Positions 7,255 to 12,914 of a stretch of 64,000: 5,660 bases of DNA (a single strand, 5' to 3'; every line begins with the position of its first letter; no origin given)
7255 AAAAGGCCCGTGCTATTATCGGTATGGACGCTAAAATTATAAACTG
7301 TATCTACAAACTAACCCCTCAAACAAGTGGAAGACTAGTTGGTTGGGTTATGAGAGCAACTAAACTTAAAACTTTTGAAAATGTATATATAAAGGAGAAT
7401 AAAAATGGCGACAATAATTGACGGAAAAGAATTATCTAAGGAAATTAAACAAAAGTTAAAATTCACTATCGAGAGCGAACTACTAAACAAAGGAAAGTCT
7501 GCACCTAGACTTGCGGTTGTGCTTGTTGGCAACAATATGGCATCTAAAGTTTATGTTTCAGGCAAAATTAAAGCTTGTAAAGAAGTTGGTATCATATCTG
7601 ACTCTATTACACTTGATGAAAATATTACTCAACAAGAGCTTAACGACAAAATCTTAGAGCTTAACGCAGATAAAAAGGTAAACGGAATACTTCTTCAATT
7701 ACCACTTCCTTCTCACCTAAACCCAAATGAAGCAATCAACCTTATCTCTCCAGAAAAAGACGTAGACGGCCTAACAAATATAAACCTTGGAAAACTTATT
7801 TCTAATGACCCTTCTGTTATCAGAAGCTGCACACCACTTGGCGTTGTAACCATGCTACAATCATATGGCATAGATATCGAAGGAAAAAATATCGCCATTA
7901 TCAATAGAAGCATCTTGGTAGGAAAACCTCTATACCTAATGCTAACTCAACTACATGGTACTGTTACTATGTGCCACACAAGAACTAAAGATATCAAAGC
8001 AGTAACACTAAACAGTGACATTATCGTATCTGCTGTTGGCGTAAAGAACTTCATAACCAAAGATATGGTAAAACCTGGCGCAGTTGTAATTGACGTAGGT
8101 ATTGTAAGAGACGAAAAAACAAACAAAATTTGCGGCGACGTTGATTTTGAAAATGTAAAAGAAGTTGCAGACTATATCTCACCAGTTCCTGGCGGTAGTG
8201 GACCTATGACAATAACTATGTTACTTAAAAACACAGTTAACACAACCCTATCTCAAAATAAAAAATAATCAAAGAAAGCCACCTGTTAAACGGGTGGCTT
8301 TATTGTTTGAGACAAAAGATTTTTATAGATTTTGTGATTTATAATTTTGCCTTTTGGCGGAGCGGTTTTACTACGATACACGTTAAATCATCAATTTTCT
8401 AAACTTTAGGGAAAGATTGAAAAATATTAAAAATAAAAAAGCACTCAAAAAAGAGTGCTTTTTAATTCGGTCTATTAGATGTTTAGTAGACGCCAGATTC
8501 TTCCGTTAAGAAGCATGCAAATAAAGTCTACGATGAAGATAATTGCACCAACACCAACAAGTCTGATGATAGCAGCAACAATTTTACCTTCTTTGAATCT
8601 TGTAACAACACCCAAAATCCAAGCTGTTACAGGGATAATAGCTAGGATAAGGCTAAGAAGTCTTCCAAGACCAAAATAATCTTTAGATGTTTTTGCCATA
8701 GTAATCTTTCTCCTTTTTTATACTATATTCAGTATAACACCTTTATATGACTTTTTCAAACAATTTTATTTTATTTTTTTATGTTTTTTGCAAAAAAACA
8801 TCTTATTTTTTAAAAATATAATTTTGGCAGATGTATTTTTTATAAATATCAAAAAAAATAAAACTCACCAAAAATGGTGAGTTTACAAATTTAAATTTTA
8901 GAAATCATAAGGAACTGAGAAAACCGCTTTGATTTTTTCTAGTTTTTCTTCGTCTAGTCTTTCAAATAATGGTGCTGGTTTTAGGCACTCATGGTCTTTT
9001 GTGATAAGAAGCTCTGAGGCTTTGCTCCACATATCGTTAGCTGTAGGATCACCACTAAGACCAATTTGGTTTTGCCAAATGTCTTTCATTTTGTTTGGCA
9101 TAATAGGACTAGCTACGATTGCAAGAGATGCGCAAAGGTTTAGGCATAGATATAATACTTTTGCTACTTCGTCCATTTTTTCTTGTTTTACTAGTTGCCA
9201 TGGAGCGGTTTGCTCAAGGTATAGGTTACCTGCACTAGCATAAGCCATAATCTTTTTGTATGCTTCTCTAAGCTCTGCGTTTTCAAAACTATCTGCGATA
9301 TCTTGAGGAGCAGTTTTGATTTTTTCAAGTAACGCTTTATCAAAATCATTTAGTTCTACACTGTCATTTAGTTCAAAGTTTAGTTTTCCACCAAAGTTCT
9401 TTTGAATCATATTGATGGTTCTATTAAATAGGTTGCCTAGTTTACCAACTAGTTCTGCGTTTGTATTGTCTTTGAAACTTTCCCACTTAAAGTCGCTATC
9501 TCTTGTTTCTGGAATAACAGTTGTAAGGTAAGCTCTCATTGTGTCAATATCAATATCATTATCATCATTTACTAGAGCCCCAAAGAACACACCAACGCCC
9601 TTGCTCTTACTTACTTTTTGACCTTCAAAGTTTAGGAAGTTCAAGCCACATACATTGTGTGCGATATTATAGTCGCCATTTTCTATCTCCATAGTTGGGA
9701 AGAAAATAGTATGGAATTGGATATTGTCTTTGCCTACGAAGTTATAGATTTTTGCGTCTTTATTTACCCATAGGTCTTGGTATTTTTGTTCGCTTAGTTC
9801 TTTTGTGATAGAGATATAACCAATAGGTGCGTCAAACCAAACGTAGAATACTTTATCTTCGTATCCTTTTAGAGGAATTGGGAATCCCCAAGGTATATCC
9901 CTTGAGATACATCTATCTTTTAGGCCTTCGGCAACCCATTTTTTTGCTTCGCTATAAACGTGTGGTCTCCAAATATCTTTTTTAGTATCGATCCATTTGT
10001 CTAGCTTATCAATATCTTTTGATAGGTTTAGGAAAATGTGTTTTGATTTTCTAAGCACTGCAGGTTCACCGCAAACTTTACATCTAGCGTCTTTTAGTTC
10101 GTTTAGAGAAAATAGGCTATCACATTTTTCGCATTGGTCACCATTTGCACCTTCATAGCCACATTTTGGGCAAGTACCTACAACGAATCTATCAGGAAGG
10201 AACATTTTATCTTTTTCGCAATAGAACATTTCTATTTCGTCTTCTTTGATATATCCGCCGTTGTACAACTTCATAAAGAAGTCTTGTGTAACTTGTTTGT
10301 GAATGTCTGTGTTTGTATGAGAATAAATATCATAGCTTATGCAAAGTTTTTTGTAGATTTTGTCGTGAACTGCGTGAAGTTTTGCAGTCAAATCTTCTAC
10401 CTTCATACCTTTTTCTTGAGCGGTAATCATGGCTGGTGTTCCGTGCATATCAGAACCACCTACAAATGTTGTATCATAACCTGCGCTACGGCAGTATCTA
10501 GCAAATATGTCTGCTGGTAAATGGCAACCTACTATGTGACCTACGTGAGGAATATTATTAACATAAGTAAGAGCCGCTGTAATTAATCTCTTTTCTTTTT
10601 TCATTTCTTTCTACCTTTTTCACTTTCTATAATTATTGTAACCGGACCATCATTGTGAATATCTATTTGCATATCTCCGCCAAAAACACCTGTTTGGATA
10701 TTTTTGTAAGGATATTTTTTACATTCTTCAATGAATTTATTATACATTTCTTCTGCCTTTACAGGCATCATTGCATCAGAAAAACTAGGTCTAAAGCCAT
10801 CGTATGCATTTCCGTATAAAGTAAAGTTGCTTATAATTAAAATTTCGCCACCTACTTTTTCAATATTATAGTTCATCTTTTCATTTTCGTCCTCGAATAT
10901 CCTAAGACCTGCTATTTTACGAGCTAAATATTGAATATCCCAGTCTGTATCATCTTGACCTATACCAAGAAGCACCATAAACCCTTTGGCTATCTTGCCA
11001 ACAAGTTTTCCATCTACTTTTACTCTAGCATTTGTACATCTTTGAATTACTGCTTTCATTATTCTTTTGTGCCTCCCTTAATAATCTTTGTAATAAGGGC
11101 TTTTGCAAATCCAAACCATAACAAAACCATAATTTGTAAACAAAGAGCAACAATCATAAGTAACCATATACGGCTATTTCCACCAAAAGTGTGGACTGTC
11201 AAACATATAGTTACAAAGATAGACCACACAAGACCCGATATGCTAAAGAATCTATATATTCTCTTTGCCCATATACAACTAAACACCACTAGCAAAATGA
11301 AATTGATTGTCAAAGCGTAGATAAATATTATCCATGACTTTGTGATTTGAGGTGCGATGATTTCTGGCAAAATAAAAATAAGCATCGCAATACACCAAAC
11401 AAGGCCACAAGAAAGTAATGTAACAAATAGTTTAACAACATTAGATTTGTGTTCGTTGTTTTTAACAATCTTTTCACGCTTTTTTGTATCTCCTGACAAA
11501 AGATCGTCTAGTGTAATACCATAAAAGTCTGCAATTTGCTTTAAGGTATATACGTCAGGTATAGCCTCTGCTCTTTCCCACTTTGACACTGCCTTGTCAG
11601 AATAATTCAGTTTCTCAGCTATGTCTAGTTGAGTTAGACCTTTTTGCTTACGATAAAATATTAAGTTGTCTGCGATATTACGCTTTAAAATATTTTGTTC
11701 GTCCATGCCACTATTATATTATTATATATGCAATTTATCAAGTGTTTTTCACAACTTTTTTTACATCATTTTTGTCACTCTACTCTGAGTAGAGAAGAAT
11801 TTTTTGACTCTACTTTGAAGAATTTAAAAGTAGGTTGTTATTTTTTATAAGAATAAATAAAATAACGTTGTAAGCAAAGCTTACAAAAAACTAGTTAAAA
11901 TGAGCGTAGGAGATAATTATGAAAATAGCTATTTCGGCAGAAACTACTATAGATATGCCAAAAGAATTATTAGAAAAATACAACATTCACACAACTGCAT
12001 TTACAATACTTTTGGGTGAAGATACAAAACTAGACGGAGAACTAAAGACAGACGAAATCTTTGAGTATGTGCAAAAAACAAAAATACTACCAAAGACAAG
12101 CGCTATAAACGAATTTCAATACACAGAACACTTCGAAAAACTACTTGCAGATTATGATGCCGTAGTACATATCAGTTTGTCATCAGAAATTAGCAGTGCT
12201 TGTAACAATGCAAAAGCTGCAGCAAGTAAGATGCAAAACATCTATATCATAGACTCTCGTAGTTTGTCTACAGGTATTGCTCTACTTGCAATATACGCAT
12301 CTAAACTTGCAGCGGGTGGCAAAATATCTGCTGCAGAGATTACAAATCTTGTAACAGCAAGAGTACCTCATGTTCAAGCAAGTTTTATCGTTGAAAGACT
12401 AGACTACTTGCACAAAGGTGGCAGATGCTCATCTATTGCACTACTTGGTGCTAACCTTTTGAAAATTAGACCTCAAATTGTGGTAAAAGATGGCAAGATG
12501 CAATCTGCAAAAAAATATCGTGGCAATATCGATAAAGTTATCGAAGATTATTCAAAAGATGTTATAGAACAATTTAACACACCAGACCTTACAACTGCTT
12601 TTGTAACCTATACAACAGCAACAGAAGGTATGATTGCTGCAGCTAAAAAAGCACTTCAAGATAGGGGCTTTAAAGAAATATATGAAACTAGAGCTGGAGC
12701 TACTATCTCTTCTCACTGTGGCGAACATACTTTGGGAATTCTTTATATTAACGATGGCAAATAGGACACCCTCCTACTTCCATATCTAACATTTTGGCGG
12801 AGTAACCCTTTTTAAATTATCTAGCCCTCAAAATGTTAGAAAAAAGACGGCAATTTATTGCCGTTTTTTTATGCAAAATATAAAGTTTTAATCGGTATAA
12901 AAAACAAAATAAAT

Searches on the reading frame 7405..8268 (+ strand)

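Call 76: search_protein_families(library=pfam, proteins=[window:7405-8268:+], max_evalue=0.001)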
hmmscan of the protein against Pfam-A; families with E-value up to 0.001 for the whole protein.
window:7405-8268:+ (287 aa): 2 families
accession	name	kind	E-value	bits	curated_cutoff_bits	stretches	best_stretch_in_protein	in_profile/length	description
PF02882.25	THF_DHG_CYH_C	-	3.3e-60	202.5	27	1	125-281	2-156/160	Tetrahydrofolate dehydrogenase/cyclohydrolase, NAD(P)-binding domain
PF00763.28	THF_DHG_CYH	-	4.3e-39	133.8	32.8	1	5-121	1-115/115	Tetrahydrofolate dehydrogenase/cyclohydrolase, catalytic domain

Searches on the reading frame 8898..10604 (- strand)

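Call 83: search_protein_families(library=pfam, proteins=[window:8898-10604:-], max_evalue=0.00001)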
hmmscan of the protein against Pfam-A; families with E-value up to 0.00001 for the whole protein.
window:8898-10604:- (568 aa): 4 families
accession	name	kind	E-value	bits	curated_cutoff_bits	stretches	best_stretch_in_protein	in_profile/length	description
PF09334.17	tRNA-synt_1g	-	1.8e-140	468.6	20.1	1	7-396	2-390/391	tRNA synthetases class I (M)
PF19303.5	Anticodon_3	-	4.3e-15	56.3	23.5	1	418-563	7-148/152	Anticodon binding domain of methionyl tRNA ligase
PF00133.28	tRNA-synt_1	-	3.2e-10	39.8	22.7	1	8-259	27-258/414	tRNA synthetases class I (I, L, M and V)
PF08264.19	Anticodon_1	-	1.1e-07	32.3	25.1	1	422-535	1-112/148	Anticodon-binding domain of tRNA ligase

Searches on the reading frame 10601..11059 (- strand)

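Call 76: search_protein_families(library=pfam, proteins=[window:10601-11059:-], max_evalue=0.001)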
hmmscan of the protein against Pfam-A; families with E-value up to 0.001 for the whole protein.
window:10601-11059:- (152 aa): 1 family
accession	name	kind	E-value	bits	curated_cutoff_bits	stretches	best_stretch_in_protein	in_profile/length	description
PF02580.21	Tyr_Deacylase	-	1.9e-55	187.6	25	1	2-145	1-144/144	D-Tyr-tRNA(Tyr) deacylase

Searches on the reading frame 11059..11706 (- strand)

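Call 77: search_protein_families(library=pfam, proteins=[window:11059-11706:-], max_evalue=0.001)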
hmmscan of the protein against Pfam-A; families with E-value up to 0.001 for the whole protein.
window:11059-11706:- (215 aa): 3 families
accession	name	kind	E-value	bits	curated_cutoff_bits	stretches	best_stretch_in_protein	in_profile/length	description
PF01381.28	HTH_3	-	3.2e-14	53.1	23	1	18-69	4-55/55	Helix-turn-helix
PF12844.13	HTH_19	-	1.5e-07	31.6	30.2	1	16-72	5-61/64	Helix-turn-helix domain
PF13560.12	HTH_31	-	5.1e-07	30.4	27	1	18-68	9-60/64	Helix-turn-helix domain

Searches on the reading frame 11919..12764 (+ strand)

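Call 77: search_protein_families(library=pfam, proteins=[window:11919-12764:+], max_evalue=0.001)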
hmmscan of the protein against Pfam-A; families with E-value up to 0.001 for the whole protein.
window:11919-12764:+ (281 aa): 2 families
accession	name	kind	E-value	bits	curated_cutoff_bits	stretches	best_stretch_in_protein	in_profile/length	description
PF02645.21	DegV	-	1.2e-53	182.7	27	1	2-278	1-279/280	Uncharacterised protein, DegV family COG1307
PF13684.11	FakA-like_C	-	0.00014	21.7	23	1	75-135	41-101/216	Fatty acid kinase subunit A-like, C-terminal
